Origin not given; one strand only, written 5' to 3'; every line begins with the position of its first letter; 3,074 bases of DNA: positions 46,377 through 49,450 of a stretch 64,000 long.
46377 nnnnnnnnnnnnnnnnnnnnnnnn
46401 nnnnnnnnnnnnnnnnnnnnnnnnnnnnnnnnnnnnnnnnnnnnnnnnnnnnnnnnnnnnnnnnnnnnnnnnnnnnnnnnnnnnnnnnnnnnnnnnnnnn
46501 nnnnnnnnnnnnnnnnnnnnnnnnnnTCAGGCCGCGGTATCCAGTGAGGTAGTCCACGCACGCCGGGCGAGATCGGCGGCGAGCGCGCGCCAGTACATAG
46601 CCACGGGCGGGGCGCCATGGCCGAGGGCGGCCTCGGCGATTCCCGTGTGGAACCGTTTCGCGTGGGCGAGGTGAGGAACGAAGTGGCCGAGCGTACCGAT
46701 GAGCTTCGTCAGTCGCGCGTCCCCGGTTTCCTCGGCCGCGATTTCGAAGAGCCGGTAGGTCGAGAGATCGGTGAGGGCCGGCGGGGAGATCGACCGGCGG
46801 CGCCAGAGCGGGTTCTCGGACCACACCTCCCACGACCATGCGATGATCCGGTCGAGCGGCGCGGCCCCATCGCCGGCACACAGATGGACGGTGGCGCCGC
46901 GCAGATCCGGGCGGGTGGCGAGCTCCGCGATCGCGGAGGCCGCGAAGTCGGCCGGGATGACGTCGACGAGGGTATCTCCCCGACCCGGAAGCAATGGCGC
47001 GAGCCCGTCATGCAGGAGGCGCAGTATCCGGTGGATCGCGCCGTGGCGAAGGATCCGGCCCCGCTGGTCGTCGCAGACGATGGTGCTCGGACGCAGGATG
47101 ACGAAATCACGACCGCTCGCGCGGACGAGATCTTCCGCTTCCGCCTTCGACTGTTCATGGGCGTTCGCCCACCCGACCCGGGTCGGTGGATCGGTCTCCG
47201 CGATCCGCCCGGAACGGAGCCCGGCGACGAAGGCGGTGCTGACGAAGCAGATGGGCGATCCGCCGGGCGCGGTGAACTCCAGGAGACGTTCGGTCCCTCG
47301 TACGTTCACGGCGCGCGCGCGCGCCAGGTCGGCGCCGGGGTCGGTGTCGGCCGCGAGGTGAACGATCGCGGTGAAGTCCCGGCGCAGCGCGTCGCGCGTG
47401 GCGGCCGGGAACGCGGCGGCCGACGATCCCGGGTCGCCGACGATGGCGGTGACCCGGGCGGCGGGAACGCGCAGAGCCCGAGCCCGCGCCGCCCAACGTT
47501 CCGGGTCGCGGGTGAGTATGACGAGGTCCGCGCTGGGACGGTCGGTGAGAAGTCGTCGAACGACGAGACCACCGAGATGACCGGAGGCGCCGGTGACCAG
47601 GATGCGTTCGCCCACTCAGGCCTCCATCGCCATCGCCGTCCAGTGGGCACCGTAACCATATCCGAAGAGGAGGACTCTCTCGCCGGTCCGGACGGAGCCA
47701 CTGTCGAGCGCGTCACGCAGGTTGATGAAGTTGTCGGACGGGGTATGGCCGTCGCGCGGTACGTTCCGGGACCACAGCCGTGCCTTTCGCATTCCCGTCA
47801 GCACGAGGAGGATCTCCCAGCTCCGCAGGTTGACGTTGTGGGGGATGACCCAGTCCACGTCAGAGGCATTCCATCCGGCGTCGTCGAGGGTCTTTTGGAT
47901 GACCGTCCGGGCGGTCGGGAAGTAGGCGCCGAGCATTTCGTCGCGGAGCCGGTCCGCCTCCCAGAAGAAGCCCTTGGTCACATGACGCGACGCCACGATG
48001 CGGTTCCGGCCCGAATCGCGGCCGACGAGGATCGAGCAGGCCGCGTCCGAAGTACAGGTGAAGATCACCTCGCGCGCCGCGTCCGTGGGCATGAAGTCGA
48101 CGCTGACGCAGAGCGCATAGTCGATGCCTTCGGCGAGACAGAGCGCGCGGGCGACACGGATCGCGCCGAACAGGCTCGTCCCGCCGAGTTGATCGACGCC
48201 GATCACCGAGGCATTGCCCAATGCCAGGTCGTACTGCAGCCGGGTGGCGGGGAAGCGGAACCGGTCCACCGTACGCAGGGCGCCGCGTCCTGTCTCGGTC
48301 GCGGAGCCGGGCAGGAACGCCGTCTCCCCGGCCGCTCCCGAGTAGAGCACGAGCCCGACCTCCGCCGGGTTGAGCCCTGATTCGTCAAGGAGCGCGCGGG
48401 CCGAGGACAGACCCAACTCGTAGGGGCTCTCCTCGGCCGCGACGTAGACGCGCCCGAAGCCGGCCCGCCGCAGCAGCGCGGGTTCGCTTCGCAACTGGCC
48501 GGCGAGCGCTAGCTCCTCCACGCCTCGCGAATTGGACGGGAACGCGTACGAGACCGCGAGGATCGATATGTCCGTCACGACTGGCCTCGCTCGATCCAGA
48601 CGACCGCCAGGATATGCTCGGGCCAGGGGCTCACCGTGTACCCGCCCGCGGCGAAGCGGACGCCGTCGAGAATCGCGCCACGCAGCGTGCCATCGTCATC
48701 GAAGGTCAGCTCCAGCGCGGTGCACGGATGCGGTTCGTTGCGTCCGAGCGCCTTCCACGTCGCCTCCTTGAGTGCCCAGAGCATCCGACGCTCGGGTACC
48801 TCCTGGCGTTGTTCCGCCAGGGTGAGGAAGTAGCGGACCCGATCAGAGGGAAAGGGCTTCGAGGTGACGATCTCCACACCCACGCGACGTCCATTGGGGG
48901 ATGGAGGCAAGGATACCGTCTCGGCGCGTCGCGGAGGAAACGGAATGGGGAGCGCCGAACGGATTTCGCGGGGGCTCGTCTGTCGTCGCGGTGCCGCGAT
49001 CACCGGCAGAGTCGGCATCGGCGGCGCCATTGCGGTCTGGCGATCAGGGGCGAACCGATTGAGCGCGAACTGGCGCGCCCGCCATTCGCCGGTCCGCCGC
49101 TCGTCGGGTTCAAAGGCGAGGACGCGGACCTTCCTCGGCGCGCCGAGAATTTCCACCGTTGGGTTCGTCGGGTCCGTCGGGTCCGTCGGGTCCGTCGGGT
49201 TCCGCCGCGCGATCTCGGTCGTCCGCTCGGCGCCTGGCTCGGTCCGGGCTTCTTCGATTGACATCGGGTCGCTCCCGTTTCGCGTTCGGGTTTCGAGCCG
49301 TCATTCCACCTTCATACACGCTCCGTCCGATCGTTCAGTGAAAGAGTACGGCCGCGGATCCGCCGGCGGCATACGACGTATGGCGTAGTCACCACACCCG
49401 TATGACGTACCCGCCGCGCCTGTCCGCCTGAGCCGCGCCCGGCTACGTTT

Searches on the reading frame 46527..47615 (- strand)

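Call 20: search_protein_families(library=pfam, proteins=[window:46527-47615:-], max_evalue=0.001)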
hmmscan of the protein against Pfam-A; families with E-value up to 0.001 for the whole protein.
window:46527-47615:- (362 aa): 5 families
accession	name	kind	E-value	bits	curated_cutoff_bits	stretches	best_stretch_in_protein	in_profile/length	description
PF07993.18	NAD_binding_4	-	4.1e-32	111.8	20.1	1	7-229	1-258/258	Male sterility protein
PF01370.27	Epimerase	-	1.7e-15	57.5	20.9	1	5-237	1-229/240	NAD dependent epimerase/dehydratase family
PF04321.23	RmlD_sub_bind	-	1.9e-09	37.4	27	1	4-180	2-152/287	RmlD substrate binding domain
PF13460.12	NAD_binding_10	-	3.8e-09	37.1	27.2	1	9-187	1-154/184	NAD(P)H-binding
PF01073.25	3Beta_HSD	-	2.2e-06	27.4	22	1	6-167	1-160/280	3-beta hydroxysteroid dehydrogenase/isomerase family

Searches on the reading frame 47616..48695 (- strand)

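Call 20: search_protein_families(library=pfam, proteins=[window:47616-48695:-], max_evalue=0.001)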
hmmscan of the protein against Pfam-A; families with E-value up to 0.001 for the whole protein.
window:47616-48695:- (359 aa): 1 family
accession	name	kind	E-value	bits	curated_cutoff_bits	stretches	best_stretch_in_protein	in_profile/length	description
PF08541.16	ACP_syn_III_C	-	2.8e-13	50.3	26.6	1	270-358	1-89/90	3-Oxoacyl-[acyl-carrier-protein (ACP)] synthase III C terminal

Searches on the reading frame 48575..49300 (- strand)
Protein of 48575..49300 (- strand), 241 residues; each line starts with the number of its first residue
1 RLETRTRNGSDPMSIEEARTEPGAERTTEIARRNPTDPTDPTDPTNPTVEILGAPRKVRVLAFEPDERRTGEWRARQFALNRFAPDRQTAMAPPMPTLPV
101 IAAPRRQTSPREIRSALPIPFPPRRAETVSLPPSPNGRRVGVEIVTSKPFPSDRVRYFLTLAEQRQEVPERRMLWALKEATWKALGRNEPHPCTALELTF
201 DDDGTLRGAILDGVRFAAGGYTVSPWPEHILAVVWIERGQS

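Call 16: search_protein_families(library=ncbifam, proteins=[window:48575-49300:-], max_evalue=0.001)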
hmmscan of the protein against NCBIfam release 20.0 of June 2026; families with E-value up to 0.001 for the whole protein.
window:48575-49300:- (241 aa): 0 families

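Call 20: search_protein_families(library=pfam, proteins=[window:48575-49300:-], max_evalue=0.001)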
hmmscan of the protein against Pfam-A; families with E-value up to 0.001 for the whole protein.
window:48575-49300:- (241 aa): 1 family
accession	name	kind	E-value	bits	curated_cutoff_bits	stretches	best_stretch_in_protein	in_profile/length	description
PF01648.25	ACPS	-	2e-05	25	25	1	139-218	1-96/111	4'-phosphopantetheinyl transferase superfamily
